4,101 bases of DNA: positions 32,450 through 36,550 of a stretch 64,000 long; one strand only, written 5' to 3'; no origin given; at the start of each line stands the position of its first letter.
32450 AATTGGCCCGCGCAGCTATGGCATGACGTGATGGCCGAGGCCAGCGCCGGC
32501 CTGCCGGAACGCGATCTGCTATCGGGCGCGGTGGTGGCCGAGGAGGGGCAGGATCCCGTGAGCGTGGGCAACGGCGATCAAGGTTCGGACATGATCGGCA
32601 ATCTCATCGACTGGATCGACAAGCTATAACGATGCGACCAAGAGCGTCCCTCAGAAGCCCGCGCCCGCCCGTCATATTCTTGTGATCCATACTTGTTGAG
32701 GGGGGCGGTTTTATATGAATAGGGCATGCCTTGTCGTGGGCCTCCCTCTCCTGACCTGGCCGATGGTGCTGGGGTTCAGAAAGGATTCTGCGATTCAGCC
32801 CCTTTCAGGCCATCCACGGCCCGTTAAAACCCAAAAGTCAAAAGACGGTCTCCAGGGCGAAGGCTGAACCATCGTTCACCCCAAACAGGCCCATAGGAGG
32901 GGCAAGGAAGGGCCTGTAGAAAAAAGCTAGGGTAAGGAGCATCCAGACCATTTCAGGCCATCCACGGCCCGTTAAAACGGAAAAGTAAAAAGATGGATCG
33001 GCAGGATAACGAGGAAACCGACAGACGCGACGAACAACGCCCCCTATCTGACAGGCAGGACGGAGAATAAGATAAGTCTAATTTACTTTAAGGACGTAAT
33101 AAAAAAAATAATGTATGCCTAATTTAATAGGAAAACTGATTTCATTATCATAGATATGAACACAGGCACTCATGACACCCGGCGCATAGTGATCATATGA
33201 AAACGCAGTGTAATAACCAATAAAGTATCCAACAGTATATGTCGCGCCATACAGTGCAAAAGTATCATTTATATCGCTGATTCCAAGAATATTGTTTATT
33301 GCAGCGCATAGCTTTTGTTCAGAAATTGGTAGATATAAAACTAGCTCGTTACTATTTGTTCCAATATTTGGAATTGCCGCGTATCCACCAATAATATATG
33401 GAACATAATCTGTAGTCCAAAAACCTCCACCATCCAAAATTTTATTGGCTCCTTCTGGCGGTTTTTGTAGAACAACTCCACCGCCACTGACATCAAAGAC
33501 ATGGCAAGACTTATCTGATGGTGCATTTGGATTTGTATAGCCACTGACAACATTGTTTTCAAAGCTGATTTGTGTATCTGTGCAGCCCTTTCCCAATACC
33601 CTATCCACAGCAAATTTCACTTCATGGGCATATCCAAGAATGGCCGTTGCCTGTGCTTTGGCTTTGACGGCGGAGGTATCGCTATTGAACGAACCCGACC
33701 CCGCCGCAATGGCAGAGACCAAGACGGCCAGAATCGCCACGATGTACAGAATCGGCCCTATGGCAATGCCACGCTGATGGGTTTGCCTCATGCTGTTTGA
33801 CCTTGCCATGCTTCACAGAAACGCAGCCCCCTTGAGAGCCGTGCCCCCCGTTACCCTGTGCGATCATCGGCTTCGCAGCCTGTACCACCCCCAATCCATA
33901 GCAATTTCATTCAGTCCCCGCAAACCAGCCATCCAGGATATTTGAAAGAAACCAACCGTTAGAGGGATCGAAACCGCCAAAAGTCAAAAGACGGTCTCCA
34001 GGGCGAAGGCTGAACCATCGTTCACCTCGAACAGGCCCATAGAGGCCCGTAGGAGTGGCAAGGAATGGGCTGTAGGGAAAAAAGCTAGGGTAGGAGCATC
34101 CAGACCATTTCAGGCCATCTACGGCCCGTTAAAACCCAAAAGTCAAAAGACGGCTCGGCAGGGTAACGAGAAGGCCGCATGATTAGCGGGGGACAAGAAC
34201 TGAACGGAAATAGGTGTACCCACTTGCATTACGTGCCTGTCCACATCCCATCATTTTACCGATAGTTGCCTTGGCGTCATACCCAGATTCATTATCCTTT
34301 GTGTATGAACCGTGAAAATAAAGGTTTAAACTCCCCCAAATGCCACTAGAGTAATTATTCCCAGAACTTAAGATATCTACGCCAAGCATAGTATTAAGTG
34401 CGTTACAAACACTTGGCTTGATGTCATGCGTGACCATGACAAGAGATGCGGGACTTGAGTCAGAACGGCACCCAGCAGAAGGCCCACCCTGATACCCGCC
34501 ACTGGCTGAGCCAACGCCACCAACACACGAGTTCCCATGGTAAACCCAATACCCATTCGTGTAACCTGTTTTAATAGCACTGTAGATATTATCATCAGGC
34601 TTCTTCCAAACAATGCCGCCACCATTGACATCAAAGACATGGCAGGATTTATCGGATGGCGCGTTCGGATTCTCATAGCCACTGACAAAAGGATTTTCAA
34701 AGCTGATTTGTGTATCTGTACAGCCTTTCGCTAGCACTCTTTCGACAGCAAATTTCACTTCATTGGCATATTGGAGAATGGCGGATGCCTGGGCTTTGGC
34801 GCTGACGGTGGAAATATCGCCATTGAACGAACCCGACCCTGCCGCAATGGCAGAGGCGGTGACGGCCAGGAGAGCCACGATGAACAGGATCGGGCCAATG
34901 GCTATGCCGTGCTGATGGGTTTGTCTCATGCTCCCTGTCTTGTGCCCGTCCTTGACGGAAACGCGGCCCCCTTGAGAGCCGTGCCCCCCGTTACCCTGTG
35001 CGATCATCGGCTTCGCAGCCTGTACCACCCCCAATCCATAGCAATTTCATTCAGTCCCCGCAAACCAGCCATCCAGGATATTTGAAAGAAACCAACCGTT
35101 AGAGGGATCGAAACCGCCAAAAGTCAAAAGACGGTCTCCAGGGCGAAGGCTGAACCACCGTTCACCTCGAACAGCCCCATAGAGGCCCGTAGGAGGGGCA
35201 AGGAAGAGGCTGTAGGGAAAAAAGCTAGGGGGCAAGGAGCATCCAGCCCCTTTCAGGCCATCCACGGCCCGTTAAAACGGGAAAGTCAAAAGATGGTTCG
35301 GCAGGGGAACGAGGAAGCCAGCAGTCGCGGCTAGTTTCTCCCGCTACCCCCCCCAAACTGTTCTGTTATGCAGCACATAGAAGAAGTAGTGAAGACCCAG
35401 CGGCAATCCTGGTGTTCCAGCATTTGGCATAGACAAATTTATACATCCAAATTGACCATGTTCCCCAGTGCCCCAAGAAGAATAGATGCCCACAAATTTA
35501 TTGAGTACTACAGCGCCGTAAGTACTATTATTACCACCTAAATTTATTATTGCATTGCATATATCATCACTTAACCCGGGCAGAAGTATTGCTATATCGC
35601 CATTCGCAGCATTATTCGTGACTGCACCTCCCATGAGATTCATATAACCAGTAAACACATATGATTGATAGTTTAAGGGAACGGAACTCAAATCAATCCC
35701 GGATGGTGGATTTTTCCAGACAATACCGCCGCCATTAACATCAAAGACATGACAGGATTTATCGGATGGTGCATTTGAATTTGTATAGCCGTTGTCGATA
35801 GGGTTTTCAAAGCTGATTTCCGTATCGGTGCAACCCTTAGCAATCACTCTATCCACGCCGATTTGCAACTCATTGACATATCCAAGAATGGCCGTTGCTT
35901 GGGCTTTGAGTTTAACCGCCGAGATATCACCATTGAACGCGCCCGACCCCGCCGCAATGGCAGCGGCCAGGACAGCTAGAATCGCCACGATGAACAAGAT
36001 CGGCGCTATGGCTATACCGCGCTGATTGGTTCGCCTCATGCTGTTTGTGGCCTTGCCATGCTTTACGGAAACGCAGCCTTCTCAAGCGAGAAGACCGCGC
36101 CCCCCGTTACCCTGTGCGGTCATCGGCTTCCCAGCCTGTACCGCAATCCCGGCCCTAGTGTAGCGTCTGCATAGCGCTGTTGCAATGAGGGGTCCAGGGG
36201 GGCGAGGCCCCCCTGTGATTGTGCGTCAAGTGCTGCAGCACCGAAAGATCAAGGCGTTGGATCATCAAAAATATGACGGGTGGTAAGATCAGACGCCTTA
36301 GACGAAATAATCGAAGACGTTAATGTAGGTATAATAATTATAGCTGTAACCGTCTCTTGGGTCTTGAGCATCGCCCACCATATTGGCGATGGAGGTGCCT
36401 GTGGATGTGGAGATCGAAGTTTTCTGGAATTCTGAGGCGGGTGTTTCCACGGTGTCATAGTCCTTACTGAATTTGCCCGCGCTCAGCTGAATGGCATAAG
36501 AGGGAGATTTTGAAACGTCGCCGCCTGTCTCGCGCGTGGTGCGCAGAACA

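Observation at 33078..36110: Tandem triplet of pilin-like genes with conserved N-terminal halves and hypervariable, AT-rich C-terminal halves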

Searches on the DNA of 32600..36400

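Call 66: search_rna_families(source=window, start=32600, end=36400, threshold=evalue, max_evalue=1)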
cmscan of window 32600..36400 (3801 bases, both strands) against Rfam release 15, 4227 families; matches with E-value up to 1: 0.
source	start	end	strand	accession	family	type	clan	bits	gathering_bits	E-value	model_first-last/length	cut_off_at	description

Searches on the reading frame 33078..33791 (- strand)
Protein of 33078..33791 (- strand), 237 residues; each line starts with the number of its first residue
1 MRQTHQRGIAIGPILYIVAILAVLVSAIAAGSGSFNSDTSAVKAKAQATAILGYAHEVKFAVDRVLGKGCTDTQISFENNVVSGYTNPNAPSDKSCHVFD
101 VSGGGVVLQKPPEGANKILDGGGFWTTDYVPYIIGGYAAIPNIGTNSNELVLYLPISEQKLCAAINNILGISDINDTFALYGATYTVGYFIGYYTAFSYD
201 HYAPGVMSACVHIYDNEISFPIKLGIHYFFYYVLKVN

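Call 4: search_protein_families(library=pfam, proteins=[window:33078-33791:-], max_evalue=1)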
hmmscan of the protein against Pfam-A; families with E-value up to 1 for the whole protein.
window:33078-33791:- (237 aa): 0 families

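Call 5: search_protein_families(library=ncbifam, proteins=[window:33078-33791:-], max_evalue=1)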
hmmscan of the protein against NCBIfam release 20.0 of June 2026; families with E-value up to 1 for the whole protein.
window:33078-33791:- (237 aa): 2 families
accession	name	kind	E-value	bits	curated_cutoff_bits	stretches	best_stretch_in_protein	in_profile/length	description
NF033632.1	SLATT_4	domain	0.038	13.9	55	1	16-60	58-103/154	SLATT domain-containing protein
NF037980.1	T2SS_GspK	equivalog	0.039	13.5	130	1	6-52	1-47/307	type II secretion system minor pseudopilin GspK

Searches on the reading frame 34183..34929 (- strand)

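Call 4: search_protein_families(library=pfam, proteins=[window:34183-34929:-], max_evalue=1)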
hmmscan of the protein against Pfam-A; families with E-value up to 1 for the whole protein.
window:34183-34929:- (248 aa): 0 families

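Call 5: search_protein_families(library=ncbifam, proteins=[window:34183-34929:-], max_evalue=1)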
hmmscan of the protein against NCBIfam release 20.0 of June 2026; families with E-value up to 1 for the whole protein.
window:34183-34929:- (248 aa): 2 families
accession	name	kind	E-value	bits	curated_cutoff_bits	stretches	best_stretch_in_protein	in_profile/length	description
NF037980.1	T2SS_GspK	equivalog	0.18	11.3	130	1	6-55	1-50/307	type II secretion system minor pseudopilin GspK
NF010605.0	PRK14001.1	equivalog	0.3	11.1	369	0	26-68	120-162/189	K(+)-transporting ATPase subunit C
